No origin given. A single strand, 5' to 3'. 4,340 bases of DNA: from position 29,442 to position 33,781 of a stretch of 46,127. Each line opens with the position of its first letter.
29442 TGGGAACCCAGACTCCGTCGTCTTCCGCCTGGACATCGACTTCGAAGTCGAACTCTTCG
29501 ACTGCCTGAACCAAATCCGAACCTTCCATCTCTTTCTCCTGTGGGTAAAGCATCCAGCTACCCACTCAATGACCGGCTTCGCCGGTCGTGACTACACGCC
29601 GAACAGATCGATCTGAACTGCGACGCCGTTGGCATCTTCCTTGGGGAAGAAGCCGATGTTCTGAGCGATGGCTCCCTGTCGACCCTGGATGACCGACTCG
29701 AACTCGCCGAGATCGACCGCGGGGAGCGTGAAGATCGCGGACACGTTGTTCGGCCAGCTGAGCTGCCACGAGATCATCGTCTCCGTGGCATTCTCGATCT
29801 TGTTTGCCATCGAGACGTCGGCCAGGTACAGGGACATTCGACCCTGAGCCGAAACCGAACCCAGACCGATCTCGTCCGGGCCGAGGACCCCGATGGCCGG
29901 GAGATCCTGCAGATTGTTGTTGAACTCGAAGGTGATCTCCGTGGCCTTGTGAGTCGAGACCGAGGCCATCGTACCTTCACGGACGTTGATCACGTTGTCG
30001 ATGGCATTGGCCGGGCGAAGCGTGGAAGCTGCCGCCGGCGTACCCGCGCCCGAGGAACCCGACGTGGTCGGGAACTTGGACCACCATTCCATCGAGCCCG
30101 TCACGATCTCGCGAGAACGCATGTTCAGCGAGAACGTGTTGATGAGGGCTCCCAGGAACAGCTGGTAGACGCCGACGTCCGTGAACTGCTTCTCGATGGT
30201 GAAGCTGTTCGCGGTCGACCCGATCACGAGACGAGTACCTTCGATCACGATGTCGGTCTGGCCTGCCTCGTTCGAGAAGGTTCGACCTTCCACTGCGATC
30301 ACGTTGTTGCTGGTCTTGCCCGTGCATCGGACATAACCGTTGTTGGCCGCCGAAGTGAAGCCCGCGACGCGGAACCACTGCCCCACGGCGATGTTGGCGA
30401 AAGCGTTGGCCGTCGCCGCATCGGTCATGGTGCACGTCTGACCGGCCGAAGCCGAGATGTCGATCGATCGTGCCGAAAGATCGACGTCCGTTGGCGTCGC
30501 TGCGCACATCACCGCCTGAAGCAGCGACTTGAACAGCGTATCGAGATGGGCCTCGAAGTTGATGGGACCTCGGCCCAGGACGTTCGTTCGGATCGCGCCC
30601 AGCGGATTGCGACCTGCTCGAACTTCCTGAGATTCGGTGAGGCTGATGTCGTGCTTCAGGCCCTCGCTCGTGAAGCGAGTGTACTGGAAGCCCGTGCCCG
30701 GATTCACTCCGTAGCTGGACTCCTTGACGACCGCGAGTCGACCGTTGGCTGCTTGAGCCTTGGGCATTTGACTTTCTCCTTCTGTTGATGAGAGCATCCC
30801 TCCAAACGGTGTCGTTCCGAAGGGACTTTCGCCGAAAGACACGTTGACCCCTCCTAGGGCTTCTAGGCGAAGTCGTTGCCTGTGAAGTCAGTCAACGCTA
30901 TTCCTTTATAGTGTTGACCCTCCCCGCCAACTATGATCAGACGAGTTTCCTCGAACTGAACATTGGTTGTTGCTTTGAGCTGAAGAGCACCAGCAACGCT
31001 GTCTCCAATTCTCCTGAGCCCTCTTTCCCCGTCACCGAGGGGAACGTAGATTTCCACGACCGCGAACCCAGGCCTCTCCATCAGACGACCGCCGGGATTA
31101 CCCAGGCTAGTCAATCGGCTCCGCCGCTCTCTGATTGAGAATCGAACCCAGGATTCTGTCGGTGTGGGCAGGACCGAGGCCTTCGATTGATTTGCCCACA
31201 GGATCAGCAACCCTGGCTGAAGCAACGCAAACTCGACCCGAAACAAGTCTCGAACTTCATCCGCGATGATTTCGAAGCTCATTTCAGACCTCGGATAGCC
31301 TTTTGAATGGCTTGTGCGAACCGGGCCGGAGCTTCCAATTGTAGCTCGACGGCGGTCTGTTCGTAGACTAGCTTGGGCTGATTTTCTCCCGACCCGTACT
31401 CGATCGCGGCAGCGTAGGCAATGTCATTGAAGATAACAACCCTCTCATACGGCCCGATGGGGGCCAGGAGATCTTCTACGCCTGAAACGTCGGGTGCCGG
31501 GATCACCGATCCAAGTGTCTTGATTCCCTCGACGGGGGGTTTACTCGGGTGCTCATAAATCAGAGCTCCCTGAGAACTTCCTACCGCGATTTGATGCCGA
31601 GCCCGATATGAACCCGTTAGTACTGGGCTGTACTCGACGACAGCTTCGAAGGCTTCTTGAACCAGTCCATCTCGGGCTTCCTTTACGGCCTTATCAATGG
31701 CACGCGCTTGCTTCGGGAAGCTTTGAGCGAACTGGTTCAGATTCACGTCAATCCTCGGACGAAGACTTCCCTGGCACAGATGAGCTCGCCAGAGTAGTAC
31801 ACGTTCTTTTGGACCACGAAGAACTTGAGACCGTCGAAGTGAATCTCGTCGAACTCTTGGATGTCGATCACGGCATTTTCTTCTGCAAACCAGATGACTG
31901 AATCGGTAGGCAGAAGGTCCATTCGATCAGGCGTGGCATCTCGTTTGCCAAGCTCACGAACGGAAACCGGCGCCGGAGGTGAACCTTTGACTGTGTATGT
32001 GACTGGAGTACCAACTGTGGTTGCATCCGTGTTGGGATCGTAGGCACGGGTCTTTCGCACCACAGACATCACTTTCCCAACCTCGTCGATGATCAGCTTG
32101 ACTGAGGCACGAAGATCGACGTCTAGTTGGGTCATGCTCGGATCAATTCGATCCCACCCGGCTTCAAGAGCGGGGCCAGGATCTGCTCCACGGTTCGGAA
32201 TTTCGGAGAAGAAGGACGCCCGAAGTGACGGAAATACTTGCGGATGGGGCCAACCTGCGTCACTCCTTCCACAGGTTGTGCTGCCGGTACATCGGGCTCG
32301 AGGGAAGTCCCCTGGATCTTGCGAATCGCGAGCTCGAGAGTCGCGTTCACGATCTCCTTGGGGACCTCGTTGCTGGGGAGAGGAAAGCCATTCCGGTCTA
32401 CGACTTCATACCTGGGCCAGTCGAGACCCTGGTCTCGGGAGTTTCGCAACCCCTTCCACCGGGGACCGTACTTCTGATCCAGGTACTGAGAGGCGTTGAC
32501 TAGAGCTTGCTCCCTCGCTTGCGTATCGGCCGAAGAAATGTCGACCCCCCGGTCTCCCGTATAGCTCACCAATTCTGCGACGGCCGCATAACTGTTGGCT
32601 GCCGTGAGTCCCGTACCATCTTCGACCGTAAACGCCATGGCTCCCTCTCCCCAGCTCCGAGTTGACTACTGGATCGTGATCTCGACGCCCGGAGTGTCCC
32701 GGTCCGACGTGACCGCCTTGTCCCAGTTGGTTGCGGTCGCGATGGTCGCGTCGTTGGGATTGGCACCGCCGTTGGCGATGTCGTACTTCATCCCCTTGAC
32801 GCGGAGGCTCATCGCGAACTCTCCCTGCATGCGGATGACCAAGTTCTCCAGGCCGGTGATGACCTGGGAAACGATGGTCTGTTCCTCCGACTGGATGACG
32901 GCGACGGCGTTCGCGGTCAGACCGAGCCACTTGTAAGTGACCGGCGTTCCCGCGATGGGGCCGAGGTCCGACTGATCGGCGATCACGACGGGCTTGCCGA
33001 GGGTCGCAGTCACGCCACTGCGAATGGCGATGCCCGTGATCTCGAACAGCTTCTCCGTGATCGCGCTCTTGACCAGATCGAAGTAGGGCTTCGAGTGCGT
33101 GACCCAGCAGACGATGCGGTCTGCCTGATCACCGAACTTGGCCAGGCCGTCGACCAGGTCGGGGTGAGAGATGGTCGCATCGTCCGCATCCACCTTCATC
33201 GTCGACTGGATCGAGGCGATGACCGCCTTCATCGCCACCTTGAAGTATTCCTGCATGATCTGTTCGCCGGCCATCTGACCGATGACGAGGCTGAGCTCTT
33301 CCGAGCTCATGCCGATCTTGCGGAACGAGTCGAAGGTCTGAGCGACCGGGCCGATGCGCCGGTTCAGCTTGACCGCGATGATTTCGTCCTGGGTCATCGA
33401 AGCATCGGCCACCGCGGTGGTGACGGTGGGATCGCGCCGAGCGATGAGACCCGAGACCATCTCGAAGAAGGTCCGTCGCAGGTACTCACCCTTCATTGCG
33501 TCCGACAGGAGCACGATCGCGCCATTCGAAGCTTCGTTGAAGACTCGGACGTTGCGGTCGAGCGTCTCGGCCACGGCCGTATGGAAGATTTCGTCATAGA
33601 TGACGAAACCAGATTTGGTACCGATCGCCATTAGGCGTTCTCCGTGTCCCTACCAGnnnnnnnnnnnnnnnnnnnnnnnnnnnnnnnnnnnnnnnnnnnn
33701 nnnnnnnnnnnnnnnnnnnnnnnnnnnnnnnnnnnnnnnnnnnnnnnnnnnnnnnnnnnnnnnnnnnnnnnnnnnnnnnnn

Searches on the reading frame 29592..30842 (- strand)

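Call 97: search_protein_families(library=pfam, proteins=[window:29592-30842:-], max_evalue=0.01)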
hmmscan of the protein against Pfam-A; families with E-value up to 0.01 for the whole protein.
window:29592-30842:- (416 aa): 1 family
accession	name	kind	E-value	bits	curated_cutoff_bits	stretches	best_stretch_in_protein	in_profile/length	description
PF18906.5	Phage_tube_2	-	3.4e-34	119.1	27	1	32-381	2-247/266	Phage tail tube protein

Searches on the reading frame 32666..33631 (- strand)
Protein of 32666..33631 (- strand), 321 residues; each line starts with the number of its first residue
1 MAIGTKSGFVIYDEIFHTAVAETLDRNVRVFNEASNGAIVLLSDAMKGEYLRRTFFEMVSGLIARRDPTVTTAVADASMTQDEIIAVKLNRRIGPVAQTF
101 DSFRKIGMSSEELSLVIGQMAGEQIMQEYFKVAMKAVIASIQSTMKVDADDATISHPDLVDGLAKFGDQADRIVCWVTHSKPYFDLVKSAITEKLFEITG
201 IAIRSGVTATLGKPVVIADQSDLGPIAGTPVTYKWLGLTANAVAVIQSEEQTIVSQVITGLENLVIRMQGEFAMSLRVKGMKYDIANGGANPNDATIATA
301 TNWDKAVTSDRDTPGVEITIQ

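Call 11: search_protein_families(library=phrogs, proteins=[window:32666-33631:-], max_evalue=0.001)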
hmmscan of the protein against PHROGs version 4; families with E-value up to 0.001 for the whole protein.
window:32666-33631:- (321 aa): 3 families
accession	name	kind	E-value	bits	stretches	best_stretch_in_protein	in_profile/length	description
phrog_247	-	head and packaging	7e-40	138.3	1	6-309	7-326/351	major head protein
phrog_15687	-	unknown function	7.7e-24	85.5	1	6-142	3-140/140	-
phrog_15288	-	head and packaging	1.5e-11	45.3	1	159-316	12-160/172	major head protein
